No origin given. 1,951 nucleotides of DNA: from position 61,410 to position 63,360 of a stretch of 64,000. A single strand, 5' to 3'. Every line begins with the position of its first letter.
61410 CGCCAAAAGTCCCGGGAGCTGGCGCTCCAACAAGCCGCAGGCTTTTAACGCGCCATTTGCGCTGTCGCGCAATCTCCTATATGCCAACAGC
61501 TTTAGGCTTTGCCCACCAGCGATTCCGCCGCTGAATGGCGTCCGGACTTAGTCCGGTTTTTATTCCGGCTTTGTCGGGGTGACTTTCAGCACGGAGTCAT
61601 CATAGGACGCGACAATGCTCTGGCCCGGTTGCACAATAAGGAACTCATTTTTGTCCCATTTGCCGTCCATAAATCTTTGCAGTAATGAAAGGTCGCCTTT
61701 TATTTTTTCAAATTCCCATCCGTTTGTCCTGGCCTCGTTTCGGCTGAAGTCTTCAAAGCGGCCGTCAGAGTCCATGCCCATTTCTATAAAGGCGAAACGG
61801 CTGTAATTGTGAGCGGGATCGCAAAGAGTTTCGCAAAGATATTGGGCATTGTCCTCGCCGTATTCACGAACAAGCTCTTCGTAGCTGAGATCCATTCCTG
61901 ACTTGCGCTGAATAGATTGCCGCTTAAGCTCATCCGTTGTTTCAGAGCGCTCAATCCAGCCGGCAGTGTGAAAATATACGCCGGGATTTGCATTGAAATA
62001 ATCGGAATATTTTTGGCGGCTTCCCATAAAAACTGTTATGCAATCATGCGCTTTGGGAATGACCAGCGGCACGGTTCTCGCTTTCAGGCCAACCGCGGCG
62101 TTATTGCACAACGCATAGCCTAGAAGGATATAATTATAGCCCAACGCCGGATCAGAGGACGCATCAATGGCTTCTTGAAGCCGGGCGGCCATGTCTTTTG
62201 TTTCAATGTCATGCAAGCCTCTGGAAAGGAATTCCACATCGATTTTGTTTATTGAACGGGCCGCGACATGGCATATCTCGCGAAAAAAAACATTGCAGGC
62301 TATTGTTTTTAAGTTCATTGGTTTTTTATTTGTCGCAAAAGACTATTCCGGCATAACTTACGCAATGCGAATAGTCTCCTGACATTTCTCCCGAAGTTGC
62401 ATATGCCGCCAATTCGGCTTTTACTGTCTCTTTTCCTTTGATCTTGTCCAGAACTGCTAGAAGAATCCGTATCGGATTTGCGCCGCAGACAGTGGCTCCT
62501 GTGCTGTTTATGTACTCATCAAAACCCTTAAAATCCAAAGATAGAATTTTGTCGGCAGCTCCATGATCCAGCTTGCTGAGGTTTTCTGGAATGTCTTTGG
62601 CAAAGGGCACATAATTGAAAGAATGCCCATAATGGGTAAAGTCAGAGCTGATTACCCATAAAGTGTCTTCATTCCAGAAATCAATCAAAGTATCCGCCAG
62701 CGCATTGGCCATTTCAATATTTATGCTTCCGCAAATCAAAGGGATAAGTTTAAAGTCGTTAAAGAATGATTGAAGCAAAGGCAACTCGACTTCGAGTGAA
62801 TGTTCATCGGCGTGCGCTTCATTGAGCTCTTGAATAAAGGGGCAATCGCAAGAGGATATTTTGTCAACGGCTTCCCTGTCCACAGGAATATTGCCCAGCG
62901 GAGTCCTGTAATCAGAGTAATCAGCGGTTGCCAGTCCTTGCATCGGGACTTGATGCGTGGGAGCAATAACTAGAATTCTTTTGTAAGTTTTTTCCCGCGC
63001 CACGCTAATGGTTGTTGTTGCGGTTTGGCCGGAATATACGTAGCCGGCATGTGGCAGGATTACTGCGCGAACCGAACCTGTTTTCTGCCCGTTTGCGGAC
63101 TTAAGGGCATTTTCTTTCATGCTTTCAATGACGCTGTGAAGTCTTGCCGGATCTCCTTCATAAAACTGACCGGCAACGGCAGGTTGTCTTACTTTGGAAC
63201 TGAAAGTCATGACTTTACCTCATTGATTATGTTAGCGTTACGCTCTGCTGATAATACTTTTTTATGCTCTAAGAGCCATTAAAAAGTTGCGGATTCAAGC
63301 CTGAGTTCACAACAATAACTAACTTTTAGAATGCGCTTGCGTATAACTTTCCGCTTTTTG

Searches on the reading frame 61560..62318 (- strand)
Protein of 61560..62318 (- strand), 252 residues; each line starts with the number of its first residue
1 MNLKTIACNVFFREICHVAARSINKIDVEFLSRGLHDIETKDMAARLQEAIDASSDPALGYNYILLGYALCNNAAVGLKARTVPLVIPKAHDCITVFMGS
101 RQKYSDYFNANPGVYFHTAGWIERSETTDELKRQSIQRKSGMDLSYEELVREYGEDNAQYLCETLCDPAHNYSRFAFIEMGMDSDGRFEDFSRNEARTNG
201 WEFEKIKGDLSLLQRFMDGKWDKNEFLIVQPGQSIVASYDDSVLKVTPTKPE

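Call 13: find_encoding_contigs(protein=window:61560-62318:-, flank=10000, max_places=6)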
Protein window:61560-62318:- (252 aa): no gene with exactly this product is on record in the collection.
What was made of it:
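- Tried and rejected: The exact-protein look-up for the window's DUF1638 found nothing (call 13).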

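Call 14: search_protein_families(library=pfam, proteins=[window:61560-62318:-])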
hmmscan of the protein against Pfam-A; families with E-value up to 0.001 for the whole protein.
window:61560-62318:- (252 aa): 1 family
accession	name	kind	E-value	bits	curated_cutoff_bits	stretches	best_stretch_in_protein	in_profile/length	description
PF07796.16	DUF1638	-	2.2e-33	115.8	27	1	30-216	1-160/161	Protein of unknown function (DUF1638)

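Call 19: find_homologous_proteins(query=window:61560-62318:-)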
Query window:61560-62318:- (252 aa): 1314 proteins with E <= 0.001 among 1521 candidates; the best 120 are listed.
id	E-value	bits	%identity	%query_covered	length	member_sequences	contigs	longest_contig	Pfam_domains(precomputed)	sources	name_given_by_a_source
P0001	4.1e-169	578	100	100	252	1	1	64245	PF07796.17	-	-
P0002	6.1e-101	355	61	99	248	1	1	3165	PF07796.17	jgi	-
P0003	1.6e-100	353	61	97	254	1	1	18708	PF07796.17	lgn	-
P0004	3.9e-100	352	61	98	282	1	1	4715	PF07796.17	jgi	jgi:hypothetical protein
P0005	1.5e-96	340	57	98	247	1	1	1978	PF07796.17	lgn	-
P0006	3.3e-96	339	59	97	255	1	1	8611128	PF07796.17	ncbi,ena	-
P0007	1.4e-95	337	60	97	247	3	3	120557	PF07796.17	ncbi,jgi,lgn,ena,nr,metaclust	ncbi:MAG: hypothetical protein A2017_05080 [Lentisphaerae bacterium GWF2_44_16]|nr:MAG: hypothetical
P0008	1.2e-92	328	57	100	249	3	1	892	PF07796.17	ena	-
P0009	4.1e-92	326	56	100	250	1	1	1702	PF07796.17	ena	-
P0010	1.6e-91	324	55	100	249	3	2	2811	PF07796.17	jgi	jgi:hypothetical protein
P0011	2.8e-91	323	56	98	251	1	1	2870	PF07796.17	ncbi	-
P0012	4.1e-91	323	56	96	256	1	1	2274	PF07796.17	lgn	-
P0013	5.0e-91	322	55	99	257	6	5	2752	PF07796.17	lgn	-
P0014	8.7e-91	321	57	97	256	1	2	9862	PF07796.17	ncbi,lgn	-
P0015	9.2e-91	321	55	99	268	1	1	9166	PF07796.17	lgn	-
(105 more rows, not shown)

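Call 32: find_encoding_contigs(protein=P0007, flank=6000, max_places=2)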
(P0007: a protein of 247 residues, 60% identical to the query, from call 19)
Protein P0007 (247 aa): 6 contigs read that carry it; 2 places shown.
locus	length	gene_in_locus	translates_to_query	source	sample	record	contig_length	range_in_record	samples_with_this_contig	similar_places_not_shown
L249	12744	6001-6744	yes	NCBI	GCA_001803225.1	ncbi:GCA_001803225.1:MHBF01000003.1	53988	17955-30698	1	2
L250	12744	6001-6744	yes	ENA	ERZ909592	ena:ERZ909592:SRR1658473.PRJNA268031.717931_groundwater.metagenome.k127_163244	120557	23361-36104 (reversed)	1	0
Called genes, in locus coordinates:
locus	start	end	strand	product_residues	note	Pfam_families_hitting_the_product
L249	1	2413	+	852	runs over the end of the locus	-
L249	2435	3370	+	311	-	PF00005:ABC_tran, PF13304:AAA_21 (faint), PF13732:DrrA1-3_C (weak)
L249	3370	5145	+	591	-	PF12698:ABC2_membrane_3 (weak)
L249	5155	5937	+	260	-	-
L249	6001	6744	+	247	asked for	PF07796:DUF1638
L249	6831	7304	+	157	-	PF13690:CheX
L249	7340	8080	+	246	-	PF00106:adh_short, PF13561:adh_short_C2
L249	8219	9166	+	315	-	PF00005:ABC_tran, PF13304:AAA_21 (faint)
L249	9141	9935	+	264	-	-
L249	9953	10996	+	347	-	PF12773:DZR (weak)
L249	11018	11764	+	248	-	-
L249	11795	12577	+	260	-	PF12679:ABC2_membrane_2 (weak)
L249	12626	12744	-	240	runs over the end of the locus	-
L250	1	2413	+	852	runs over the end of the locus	-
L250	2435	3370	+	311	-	PF00005:ABC_tran, PF13304:AAA_21 (faint), PF13732:DrrA1-3_C (weak)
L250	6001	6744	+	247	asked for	PF07796:DUF1638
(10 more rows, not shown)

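Call 33: find_encoding_contigs(protein=P0006, flank=6000, max_places=2)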
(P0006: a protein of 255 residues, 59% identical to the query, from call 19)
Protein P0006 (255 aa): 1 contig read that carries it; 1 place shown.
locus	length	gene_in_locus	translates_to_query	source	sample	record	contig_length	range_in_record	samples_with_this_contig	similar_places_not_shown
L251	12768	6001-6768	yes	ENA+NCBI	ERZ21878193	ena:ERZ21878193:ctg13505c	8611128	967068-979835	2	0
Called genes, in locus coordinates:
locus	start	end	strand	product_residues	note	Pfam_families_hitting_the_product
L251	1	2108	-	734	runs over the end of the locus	PF14871:GHL6, PF08532:Glyco_hydro_42M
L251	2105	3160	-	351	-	PF00392:GntR, PF13377:Peripla_BP_3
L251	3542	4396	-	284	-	PF00532:Peripla_BP_1 (weak), PF13377:Peripla_BP_3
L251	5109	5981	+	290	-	PF01875:Memo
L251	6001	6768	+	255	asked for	PF07796:DUF1638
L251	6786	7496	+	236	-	-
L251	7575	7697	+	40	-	-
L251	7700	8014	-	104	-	-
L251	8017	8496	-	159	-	PF00588:SpoU_methylase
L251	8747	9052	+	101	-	-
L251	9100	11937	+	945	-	PF01326:PPDK_N, PF00391:PEP-utilizers, PF02896:PEP-utilizers_C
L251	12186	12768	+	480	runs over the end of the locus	PF00263:Secretin (weak)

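Call 34: find_encoding_contigs(protein=P0003, flank=6000, max_places=2)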
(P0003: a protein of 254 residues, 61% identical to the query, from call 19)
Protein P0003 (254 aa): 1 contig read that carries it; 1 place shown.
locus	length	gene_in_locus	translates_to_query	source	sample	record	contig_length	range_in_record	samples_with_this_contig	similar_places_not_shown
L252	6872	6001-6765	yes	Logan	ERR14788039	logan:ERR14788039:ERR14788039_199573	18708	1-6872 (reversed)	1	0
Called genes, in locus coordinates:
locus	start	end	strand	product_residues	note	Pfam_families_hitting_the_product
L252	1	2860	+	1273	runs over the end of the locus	PF13385:Laminin_G_3, PF19543:GH123_N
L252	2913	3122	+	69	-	-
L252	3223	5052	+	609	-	PF12971:NAGLU_N (faint), PF16126:DUF4838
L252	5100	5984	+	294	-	PF01875:Memo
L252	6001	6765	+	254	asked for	PF07796:DUF1638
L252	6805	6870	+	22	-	?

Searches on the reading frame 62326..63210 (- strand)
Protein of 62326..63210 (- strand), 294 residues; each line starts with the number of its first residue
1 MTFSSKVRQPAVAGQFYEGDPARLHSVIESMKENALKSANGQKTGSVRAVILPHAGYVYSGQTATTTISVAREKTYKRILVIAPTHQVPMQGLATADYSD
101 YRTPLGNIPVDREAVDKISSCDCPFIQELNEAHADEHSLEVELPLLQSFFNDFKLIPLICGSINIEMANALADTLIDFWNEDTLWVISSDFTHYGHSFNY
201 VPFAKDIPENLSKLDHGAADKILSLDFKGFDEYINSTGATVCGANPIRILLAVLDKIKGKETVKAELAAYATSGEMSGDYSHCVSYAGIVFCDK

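Call 14: search_protein_families(library=pfam, proteins=[window:62326-63210:-])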
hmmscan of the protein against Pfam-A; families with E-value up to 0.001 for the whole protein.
window:62326-63210:- (294 aa): 1 family
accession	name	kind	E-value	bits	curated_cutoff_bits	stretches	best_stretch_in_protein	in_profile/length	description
PF01875.22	Memo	-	1e-60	205.7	27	1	9-290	1-269/269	Memo-like protein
